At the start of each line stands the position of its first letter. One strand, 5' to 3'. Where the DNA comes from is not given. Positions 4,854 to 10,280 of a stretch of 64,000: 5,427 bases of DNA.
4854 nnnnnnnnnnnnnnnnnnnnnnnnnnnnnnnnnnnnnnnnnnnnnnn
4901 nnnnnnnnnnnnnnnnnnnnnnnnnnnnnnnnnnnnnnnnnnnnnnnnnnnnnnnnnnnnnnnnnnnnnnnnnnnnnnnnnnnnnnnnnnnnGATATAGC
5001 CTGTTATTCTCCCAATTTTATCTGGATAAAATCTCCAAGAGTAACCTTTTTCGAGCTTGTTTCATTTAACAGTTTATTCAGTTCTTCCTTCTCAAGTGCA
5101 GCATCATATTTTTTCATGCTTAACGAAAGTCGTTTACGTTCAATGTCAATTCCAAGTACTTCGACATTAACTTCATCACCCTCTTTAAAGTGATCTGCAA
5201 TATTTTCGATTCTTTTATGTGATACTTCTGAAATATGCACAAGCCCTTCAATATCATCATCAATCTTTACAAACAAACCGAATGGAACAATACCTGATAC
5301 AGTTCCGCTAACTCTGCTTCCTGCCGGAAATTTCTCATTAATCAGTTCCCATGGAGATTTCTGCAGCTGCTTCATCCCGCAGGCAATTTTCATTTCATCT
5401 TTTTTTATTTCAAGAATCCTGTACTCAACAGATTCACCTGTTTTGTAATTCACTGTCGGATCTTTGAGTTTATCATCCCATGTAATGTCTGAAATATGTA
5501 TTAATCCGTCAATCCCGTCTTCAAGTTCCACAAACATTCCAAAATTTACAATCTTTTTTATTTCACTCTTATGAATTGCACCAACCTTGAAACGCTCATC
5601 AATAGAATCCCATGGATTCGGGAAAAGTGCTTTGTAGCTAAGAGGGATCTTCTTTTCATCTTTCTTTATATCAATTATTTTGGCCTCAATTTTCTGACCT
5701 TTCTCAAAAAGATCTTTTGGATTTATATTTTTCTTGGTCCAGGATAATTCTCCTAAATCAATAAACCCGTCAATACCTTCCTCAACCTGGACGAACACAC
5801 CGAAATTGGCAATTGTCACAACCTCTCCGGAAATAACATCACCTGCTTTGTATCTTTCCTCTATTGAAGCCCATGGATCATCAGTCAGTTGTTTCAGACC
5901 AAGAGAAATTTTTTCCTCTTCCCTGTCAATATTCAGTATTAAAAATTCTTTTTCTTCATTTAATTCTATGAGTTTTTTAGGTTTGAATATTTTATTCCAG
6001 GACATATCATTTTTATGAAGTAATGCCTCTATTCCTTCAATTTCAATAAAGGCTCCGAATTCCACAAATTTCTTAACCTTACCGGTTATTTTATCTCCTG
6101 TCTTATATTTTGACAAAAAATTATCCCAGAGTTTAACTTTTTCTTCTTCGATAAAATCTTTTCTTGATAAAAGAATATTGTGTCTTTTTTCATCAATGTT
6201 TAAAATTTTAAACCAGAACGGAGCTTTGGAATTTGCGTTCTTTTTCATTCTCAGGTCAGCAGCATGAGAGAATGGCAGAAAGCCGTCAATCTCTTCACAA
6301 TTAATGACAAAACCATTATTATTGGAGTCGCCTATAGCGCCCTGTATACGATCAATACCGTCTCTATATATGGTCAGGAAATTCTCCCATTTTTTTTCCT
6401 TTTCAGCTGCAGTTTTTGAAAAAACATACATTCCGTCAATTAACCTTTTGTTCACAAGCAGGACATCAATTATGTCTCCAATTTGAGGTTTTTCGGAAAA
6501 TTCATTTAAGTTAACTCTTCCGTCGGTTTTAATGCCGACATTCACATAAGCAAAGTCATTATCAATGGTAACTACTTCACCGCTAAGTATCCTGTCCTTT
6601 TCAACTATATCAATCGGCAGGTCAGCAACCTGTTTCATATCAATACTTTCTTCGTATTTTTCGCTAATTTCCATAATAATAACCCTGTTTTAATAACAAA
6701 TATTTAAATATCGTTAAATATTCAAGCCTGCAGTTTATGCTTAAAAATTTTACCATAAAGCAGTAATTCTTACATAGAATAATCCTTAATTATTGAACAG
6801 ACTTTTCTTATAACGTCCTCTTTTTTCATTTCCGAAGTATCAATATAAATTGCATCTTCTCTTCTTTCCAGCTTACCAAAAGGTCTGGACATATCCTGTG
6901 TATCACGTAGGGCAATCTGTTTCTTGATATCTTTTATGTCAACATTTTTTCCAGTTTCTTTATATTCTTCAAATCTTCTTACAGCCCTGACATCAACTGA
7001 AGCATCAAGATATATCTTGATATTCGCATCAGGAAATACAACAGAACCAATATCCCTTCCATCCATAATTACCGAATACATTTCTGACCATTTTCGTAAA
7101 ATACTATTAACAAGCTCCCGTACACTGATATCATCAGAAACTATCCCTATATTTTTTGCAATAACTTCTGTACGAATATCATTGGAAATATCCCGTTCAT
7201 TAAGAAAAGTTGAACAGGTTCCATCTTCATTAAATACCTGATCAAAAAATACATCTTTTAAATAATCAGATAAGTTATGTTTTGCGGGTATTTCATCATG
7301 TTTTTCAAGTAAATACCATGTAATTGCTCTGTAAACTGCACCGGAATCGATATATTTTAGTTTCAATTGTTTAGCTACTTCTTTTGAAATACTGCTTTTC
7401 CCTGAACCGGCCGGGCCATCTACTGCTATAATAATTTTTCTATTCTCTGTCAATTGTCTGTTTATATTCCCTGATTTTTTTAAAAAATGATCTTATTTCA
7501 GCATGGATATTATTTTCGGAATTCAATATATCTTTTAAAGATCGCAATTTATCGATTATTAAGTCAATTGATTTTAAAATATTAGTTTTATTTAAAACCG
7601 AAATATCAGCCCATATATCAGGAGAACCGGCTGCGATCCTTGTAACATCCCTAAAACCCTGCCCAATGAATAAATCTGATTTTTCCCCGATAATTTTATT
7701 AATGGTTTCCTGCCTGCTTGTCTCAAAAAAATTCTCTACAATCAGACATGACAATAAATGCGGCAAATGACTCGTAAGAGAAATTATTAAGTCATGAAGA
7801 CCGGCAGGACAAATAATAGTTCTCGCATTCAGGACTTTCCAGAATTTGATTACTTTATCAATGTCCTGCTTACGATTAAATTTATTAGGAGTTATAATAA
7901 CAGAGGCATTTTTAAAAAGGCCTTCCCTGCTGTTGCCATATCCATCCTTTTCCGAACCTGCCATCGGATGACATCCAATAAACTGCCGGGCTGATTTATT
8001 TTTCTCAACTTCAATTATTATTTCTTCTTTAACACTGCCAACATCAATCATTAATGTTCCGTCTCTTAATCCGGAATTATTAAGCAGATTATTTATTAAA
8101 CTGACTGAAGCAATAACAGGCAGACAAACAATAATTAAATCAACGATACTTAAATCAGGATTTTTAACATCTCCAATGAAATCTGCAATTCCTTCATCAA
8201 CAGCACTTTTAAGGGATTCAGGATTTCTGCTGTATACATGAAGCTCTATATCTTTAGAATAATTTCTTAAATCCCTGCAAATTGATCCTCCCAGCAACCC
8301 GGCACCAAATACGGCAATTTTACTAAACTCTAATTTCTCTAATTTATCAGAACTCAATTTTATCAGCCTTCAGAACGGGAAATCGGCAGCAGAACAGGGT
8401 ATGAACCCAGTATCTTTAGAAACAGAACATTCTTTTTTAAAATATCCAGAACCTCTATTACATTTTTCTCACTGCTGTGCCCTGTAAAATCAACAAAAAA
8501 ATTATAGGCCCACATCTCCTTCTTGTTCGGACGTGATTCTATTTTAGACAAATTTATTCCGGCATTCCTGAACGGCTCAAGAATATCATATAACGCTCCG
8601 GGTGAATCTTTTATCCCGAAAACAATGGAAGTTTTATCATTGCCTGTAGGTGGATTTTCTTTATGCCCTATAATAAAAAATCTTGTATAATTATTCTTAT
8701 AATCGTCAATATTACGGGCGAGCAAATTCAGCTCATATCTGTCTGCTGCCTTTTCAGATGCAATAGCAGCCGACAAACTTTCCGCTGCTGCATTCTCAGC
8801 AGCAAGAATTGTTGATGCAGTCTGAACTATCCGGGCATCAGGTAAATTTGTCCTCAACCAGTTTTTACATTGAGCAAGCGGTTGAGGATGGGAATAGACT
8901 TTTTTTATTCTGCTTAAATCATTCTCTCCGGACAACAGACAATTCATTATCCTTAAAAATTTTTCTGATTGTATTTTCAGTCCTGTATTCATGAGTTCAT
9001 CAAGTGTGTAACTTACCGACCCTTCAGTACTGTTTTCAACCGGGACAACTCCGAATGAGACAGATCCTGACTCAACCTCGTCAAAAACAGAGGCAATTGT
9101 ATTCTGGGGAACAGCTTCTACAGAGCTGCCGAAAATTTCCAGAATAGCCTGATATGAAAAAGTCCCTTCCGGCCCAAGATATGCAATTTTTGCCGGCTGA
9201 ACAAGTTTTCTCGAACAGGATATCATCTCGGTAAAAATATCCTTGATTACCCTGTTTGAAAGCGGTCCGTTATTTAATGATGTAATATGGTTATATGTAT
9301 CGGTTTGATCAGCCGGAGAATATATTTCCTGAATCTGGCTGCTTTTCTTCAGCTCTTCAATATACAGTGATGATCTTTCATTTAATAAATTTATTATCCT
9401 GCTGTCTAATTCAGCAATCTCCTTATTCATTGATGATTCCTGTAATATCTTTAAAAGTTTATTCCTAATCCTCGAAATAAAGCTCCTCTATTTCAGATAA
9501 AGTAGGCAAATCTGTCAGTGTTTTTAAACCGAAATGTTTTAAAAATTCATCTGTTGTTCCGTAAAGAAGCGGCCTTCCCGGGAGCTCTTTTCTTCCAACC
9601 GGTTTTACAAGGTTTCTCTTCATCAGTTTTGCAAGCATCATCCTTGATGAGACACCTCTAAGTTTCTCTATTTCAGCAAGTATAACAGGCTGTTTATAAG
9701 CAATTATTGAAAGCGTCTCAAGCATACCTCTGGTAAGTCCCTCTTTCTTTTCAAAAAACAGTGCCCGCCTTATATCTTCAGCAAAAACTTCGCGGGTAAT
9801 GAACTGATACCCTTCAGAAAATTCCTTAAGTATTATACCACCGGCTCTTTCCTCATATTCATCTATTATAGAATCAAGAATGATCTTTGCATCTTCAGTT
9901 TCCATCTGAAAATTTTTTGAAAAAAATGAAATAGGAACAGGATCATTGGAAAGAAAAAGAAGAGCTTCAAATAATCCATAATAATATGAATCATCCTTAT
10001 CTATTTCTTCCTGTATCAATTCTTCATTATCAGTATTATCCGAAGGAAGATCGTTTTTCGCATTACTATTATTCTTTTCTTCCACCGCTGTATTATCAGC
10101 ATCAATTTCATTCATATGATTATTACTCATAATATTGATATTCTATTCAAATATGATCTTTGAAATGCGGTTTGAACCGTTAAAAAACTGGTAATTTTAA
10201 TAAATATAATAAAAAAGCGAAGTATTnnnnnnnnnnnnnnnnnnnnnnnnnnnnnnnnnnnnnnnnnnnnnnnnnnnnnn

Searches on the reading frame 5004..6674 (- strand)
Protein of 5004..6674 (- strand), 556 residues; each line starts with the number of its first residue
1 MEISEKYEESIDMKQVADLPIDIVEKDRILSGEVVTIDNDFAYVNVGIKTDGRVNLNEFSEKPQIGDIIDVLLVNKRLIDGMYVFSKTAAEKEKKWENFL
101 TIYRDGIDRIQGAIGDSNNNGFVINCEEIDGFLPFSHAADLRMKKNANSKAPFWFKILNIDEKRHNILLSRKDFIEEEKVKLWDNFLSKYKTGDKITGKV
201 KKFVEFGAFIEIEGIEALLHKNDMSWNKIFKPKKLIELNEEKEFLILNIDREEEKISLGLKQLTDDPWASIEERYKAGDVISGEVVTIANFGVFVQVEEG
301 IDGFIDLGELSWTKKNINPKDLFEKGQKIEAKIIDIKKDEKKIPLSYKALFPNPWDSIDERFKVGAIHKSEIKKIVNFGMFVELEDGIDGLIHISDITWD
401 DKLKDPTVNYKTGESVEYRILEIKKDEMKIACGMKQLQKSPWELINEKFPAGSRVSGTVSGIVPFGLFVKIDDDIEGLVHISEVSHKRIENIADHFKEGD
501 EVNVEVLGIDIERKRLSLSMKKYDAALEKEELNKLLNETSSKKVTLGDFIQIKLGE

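Call 21: search_protein_families(library=pfam, proteins=[window:5004-6674:-], max_evalue=0.001)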
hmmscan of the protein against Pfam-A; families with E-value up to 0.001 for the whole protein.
window:5004-6674:- (556 aa): 6 families
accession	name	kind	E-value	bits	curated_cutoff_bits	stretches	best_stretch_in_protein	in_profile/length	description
PF00575.29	S1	-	5.1e-78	257.9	22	5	448-521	1-74/74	S1 RNA binding domain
PF23459.1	S1_RRP5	-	7.4e-17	62.1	27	2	451-519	3-71/72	RRP5 S1 domain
PF21710.3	Spt6_S1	-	1.1e-13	51.7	27.5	1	273-346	12-85/91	Spt6, S1/OB domain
PF24685.1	OB_RRP5_4th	-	5.9e-11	42.7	31.5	1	473-509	35-71/92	RRP5 OB-fold domain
PF13509.12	S1_2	-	4.5e-10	39.9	21.8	0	193-225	2-35/61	S1 domain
PF22708.2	S1CSD-TOTE-1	-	0.00019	21.3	27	0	49-76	28-55/65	S1/CSD-like domain 1 of the TOTE conflict systems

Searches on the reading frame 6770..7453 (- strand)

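Call 21: search_protein_families(library=pfam, proteins=[window:6770-7453:-], max_evalue=0.001)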
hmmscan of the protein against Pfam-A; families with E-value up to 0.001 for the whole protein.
window:6770-7453:- (227 aa): 5 families
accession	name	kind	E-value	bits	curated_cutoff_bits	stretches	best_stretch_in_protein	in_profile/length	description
PF02224.24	Cytidylate_kin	-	3.8e-62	210.2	26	1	9-223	1-210/211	Cytidylate kinase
PF13189.12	Cytidylate_kin2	-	2.4e-08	34.8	28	1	8-185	1-148/176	Cytidylate kinase-like family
PF13238.12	AAA_18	-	1.4e-05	26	29.4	1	9-163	1-111/128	AAA domain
PF13207.12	AAA_17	-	8e-05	23.4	27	0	13-44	2-33/136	AAA domain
PF01202.28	SKI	-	0.00091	19.8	22.1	0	16-37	2-23/159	Shikimate kinase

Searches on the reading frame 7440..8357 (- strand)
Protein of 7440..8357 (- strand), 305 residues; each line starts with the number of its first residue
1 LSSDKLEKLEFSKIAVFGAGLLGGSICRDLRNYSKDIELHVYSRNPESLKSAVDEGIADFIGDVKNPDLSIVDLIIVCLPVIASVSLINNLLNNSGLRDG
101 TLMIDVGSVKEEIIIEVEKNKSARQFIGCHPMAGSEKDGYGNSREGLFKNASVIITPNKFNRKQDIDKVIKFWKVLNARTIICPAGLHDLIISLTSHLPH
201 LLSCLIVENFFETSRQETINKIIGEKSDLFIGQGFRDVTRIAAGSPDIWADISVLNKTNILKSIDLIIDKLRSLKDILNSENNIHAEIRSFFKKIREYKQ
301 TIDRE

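Call 21: search_protein_families(library=pfam, proteins=[window:7440-8357:-], max_evalue=0.001)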
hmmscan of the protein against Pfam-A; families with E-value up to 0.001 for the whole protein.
window:7440-8357:- (305 aa): 4 families
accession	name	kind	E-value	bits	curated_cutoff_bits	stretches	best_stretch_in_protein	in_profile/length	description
PF02153.23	PDH_N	-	1.7e-29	102.8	26.5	1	27-181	2-153/154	Prephenate dehydrogenase, nucleotide-binding domain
PF20463.3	PDH_C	-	7.3e-18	65.2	22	1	187-282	4-92/102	Prephenate dehydrogenase, dimerization domain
PF03446.21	NAD_binding_2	-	1.2e-06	29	21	1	13-125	1-111/161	NAD binding domain of 6-phosphogluconate dehydrogenase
PF03807.23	F420_oxidored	-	0.00069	20.6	21.6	0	13-106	1-91/94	NADP oxidoreductase coenzyme F420-dependent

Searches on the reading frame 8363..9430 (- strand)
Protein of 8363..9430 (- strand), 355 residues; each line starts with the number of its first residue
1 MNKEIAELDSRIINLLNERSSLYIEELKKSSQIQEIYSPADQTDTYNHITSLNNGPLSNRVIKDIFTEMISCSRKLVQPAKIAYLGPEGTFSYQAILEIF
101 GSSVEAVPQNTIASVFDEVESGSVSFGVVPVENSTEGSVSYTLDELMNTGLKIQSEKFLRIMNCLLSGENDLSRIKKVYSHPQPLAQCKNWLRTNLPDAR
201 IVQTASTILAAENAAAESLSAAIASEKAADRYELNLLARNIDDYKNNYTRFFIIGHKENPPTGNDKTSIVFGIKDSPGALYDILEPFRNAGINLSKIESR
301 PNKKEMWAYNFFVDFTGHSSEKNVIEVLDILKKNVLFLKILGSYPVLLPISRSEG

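Call 6: search_protein_families(library=pfam, proteins=[window:8363-9430:-], max_evalue=0.001)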
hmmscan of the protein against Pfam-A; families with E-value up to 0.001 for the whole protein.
window:8363-9430:- (355 aa): 3 families
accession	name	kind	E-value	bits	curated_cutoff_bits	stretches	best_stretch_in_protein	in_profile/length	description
PF00800.23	PDT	-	1.3e-63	214.5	25.2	1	82-258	1-180/181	Prephenate dehydratase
PF01817.26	CM_2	-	1.4e-09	38.5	27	1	3-76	3-78/80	Chorismate mutase type II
PF01842.31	ACT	-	6.3e-09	35.9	27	1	267-329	1-62/66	ACT domain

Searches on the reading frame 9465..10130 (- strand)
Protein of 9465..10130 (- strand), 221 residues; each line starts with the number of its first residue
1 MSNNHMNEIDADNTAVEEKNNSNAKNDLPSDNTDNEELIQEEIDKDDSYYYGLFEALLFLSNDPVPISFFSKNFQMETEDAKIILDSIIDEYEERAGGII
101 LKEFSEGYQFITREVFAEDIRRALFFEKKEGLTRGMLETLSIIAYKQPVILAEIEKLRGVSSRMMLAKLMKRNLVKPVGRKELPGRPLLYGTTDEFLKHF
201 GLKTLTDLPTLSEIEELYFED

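Call 6: search_protein_families(library=pfam, proteins=[window:9465-10130:-], max_evalue=0.001)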
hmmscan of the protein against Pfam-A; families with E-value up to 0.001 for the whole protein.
window:9465-10130:- (221 aa): 1 family
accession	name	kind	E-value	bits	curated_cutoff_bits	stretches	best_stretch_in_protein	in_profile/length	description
PF04079.22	SMC_ScpB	-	2.8e-49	167.2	27.4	1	54-211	3-160/160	Segregation and condensation complex subunit ScpB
